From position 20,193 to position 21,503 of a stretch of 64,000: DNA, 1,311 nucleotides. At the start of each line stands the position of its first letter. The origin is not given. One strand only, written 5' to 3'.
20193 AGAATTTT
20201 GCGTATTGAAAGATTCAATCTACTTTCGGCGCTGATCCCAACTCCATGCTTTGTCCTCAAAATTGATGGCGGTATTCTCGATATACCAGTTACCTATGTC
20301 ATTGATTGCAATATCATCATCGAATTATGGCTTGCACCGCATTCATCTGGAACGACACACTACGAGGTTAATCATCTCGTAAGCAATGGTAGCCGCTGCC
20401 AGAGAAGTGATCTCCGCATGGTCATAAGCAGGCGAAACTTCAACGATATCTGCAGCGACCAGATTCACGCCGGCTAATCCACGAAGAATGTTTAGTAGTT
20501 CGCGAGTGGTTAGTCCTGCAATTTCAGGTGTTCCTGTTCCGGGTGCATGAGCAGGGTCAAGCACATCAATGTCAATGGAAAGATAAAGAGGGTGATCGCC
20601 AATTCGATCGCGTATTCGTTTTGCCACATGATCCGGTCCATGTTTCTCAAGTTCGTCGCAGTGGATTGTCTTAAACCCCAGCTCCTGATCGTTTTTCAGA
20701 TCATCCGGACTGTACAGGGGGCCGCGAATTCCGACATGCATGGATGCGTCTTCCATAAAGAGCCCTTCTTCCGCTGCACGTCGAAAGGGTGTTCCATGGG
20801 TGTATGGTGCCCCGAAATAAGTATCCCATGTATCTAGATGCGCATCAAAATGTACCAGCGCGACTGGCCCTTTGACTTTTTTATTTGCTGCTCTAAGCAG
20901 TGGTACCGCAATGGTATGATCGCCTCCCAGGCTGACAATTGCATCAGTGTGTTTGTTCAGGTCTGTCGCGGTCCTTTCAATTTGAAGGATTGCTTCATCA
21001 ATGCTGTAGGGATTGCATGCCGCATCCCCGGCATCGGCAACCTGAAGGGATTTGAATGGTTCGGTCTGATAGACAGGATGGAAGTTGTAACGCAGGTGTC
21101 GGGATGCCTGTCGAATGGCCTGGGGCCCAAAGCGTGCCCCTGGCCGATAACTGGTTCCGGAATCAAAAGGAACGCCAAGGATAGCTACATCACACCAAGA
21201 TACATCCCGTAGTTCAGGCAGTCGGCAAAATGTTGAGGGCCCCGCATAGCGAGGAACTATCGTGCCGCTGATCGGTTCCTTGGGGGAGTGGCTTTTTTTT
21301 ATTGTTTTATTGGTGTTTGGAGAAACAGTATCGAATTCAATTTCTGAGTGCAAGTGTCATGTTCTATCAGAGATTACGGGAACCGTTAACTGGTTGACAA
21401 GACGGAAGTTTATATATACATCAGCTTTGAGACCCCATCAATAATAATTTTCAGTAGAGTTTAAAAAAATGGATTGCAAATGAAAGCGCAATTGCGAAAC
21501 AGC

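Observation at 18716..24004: Mosaic duplication of the convergent gcvP / malonyl-CoA decarboxylase junction bracketing an arginase-family gene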

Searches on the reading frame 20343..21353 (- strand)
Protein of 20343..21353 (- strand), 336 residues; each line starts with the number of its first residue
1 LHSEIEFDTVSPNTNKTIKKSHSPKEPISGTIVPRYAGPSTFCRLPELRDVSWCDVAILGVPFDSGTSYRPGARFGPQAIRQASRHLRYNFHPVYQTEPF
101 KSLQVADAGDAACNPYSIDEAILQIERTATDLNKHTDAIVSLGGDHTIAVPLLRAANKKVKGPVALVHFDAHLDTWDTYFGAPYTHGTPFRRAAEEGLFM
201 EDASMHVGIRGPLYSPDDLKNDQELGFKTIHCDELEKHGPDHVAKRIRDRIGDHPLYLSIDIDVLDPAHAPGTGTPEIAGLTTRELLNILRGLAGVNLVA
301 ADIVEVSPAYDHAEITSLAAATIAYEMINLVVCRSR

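Call 5: search_protein_families(library=pfam, proteins=[window:20343-21353:-], max_evalue=0.01)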
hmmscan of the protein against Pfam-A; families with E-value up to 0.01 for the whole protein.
window:20343-21353:- (336 aa): 1 family
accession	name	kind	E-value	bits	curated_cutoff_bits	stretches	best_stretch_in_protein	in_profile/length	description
PF00491.26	Arginase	-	1.2e-97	327.2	22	1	55-327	2-278/280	Arginase family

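Call 14: search_protein_families(library=ncbifam, proteins=[window:20343-21353:-], max_evalue=1)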
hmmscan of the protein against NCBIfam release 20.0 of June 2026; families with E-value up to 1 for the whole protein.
window:20343-21353:- (336 aa): 5 families
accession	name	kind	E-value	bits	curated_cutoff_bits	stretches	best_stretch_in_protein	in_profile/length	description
NF002564.0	PRK02190.1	subfamily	3.3e-95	318.8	302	1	34-332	13-302/307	agmatinase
TIGR01230.1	agmatinase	equivalog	1.1e-67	228.6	174.3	1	54-329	13-274/275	agmatinase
TIGR01227.1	hutG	equivalog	3.8e-42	144.6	229.15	1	54-328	35-306/307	formimidoylglutamase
TIGR01229.1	rocF_arginase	equivalog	1e-24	87.4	227.6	1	58-327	2-294/300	arginase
NF010347.0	PRK13775.1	equivalog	1.6e-08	34.2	381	1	53-330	48-326/331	formimidoylglutamase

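Call 18: find_homologous_proteins(query=window:20343-21353:-, max_evalue=1e-30)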
Query window:20343-21353:- (336 aa): 8000 proteins with E <= 1e-30 among 8000 candidates; the best 120 are listed.
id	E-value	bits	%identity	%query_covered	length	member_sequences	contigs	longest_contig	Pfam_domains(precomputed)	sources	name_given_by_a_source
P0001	7.0e-213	724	98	95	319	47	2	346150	PF00491.27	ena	-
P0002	2.2e-186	637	85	94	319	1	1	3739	PF00491.27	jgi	jgi:agmatinase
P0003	4.0e-186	636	87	93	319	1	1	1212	PF00491.27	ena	-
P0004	7.2e-186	635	85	94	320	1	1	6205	PF00491.27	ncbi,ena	-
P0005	7.8e-186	635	85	94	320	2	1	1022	PF00491.27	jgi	jgi:agmatinase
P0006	1.8e-185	634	84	94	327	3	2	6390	PF00491.27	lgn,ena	-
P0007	1.8e-185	634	84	94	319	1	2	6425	PF00491.27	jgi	jgi:agmatinase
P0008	3.3e-185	633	85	94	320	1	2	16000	PF00491.27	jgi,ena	jgi:agmatinase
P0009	1.6e-184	631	85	93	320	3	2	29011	PF00491.27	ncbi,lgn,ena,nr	ncbi:MAG: agmatinase [Gammaproteobacteria bacterium]|nr:agmatinase [Gammaproteobacteria bacterium] M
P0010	1.6e-182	624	83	94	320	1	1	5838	PF00491.27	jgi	jgi:agmatinase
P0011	7.0e-182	622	83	94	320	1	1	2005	PF00491.27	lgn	-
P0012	7.7e-182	622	82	96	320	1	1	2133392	PF00491.27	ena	-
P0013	1.1e-181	622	81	96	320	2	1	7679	PF00491.27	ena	-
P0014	1.3e-181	621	82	96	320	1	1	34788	PF00491.27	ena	-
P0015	3.4e-181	620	81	96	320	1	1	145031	PF00491.27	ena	-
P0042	1.1e-174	599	83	92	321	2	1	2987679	PF00491.27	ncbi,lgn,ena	-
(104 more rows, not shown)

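Call 19: find_encoding_contigs(protein=P0042, flank=10000, max_places=3)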
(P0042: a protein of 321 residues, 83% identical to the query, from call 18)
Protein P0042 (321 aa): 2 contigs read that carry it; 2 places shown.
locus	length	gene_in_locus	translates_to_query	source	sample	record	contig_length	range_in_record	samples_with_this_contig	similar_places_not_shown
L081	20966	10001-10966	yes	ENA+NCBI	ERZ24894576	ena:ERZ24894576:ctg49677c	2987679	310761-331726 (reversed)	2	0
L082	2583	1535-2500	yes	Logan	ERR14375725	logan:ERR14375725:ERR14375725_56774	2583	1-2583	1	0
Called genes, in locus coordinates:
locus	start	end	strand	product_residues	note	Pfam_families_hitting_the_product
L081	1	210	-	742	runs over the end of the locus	PF13491:FtsK_4TM, PF17854:FtsK_alpha, PF01580:FtsK_SpoIIIE, PF12846:AAA_10 (faint), PF09397:FtsK_gamma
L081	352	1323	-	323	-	PF01479:S4, PF00849:PseudoU_synth_2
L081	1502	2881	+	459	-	PF00120:Gln-synt_C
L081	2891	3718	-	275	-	PF02634:FdhD-NarQ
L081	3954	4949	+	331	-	PF04069:OpuAC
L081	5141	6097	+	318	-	PF00528:BPD_transp_1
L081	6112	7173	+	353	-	PF00005:ABC_tran, PF13304:AAA_21 (faint)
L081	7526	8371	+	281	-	PF17194:AbiEi_3_N, PF13338:AbiEi_4, PF11459:AbiEi_3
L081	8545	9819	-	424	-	PF01053:Cys_Met_Meta_PP, PF00155:Aminotran_1_2 (weak), PF01041:DegT_DnrJ_EryC1 (weak), PF00266:Aminotran_5 (weak)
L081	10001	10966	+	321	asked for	PF00491:Arginase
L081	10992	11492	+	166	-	PF13302:Acetyltransf_3, PF13420:Acetyltransf_4, PF00583:Acetyltransf_1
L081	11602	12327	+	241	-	PF01138:RNase_PH, PF03725:RNase_PH_C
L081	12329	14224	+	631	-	PF09820:AAA-ATPase_like, PF08011:PDDEXK_9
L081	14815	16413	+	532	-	PF09820:AAA-ATPase_like, PF08011:PDDEXK_9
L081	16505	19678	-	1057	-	PF00580:UvrD-helicase, PF13245:AAA_19, PF13604:AAA_30 (faint), PF13538:UvrD_C_2 (faint), PF13361:UvrD_C (weak), PF12705:PDDEXK_1 (faint)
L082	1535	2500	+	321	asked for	PF00491:Arginase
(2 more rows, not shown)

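Call 20: find_encoding_contigs(protein=P0001, flank=10000, max_places=4)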
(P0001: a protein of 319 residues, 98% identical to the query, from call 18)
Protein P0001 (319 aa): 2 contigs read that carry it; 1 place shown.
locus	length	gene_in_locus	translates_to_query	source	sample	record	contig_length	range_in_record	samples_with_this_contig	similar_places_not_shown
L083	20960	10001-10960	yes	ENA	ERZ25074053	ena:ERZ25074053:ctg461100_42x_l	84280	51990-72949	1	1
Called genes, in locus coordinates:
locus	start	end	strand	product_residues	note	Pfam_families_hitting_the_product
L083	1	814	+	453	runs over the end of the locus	PF11638:DnaA_N, PF00004:AAA (faint), PF00308:Bac_DnaA, PF01695:IstB_IS21 (weak), PF08299:Bac_DnaA_C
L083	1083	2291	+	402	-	PF00712:DNA_pol3_beta, PF02767:DNA_pol3_beta_2, PF02768:DNA_pol3_beta_3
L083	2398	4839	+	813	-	PF02518:HATPase_c, PF00204:DNA_gyraseB, PF01751:Toprim, PF18053:GyrB_insert, PF00986:DNA_gyraseB_C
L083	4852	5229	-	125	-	PF04379:DUF525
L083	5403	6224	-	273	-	PF00149:Metallophos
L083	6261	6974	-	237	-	PF04333:MlaA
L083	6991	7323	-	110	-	-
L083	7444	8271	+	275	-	-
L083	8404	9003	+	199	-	-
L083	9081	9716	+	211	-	PF17408:MCD_N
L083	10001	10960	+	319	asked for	PF00491:Arginase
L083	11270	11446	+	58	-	-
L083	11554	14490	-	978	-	PF02347:GDC-P, PF00266:Aminotran_5 (faint), PF02347:GDC-P, PF01212:Beta_elim_lyase (weak), PF21478:GcvP2_C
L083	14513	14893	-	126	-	PF01597:GCV_H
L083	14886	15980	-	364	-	PF01571:GCV_T, PF08669:GCV_T_C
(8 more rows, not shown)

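Call 25: find_encoding_contigs(protein=P0009, flank=10000, max_places=2)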
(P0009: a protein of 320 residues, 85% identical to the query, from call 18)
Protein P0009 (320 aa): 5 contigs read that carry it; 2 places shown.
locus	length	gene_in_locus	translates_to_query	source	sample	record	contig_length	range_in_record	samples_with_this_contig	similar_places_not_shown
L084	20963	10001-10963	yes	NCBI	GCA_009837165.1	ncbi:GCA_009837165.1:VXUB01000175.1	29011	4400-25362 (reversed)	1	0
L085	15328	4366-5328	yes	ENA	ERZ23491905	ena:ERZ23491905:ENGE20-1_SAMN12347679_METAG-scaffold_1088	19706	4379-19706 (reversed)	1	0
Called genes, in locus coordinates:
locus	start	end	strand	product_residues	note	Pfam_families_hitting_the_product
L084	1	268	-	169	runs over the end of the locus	-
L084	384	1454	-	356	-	PF01292:Ni_hydr_CYTB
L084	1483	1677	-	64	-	-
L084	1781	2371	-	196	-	PF13187:Fer4_9 (faint), PF14697:Fer4_21 (faint), PF13247:Fer4_11, PF00037:Fer4, PF12797:Fer4_2 (weak), PF12837:Fer4_6, PF13237:Fer4_10 (weak), PF12838:Fer4_7 (weak)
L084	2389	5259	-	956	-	PF04879:Molybdop_Fe4S4, PF00384:Molybdopterin, PF01568:Molydop_binding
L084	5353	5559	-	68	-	-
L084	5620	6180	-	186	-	-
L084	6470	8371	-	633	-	PF12837:Fer4_6 (faint), PF12838:Fer4_7 (faint), PF00037:Fer4 (faint), PF12797:Fer4_2 (faint), PF13183:Fer4_8 (faint), PF13187:Fer4_9 (faint), PF13237:Fer4_10 (faint), PF13484:Fer4_16 (faint), +2 more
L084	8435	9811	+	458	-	PF17408:MCD_N, PF05292:MCD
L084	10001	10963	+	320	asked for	PF00491:Arginase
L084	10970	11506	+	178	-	PF13302:Acetyltransf_3, PF13420:Acetyltransf_4, PF00583:Acetyltransf_1, PF13673:Acetyltransf_10 (weak), PF13508:Acetyltransf_7, PF08445:FR47 (weak)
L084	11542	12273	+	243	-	PF01138:RNase_PH, PF03725:RNase_PH_C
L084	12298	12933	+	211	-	PF01725:Ham1p_like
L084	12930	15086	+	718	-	PF01676:Metalloenzyme, PF06415:iPGM_N, PF00293:NUDIX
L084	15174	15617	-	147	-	PF09424:YqeY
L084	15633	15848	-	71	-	PF01165:Ribosomal_S21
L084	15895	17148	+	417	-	PF03562:MltA, PF06725:3D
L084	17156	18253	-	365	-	PF01612:DNA_pol_A_exo1, PF00570:HRDC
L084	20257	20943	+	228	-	PF01323:DSBA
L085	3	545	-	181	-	?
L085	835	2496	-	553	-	PF12838:Fer4_7 (faint), PF12797:Fer4_2 (faint), PF12837:Fer4_6 (faint), PF13237:Fer4_10 (faint), PF14697:Fer4_21 (faint), PF00037:Fer4 (faint), PF13183:Fer4_8 (faint), PF13187:Fer4_9 (faint), +2 more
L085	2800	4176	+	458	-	PF17408:MCD_N, PF05292:MCD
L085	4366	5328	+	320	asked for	PF00491:Arginase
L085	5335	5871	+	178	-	PF13302:Acetyltransf_3, PF13420:Acetyltransf_4, PF00583:Acetyltransf_1, PF13673:Acetyltransf_10 (weak), PF13508:Acetyltransf_7, PF08445:FR47 (weak)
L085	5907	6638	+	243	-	PF01138:RNase_PH, PF03725:RNase_PH_C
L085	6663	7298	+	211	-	PF01725:Ham1p_like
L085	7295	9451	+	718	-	PF01676:Metalloenzyme, PF06415:iPGM_N, PF00293:NUDIX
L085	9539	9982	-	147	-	PF09424:YqeY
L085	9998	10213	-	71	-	PF01165:Ribosomal_S21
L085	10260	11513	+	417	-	PF03562:MltA, PF06725:3D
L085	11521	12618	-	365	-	PF01612:DNA_pol_A_exo1, PF00570:HRDC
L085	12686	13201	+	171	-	-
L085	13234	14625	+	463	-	-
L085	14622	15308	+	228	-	PF01323:DSBA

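Call 26: find_encoding_contigs(protein=P0012, flank=10000, max_places=2)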
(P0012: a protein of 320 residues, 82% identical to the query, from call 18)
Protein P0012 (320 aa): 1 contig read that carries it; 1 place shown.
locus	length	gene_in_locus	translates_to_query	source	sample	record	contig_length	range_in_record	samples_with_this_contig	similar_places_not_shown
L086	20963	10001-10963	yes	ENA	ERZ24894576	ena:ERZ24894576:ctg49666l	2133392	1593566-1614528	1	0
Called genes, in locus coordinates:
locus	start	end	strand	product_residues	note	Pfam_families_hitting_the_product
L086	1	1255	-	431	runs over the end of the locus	PF00202:Aminotran_3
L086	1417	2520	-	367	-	PF00355:Rieske, PF00848:Ring_hydroxyl_A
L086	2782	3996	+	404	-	PF01321:Creatinase_N (weak), PF00557:Peptidase_M24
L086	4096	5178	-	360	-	PF02746:MR_MLE_N, PF13378:MR_MLE_C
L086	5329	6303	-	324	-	PF00596:Aldolase_II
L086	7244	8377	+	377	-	PF00355:Rieske, PF00848:Ring_hydroxyl_A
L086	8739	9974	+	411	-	PF01266:DAO, PF07992:Pyr_redox_2 (faint), PF12831:FAD_oxidored (weak), PF13450:NAD_binding_8 (weak)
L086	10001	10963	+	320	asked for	PF00491:Arginase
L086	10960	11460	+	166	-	PF13302:Acetyltransf_3, PF13420:Acetyltransf_4, PF00583:Acetyltransf_1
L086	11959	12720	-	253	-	-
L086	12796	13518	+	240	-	PF01138:RNase_PH, PF03725:RNase_PH_C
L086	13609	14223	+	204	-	PF01725:Ham1p_like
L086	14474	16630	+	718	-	PF01676:Metalloenzyme, PF06415:iPGM_N, PF00884:Sulfatase (weak), PF00293:NUDIX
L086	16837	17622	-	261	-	-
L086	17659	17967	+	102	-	-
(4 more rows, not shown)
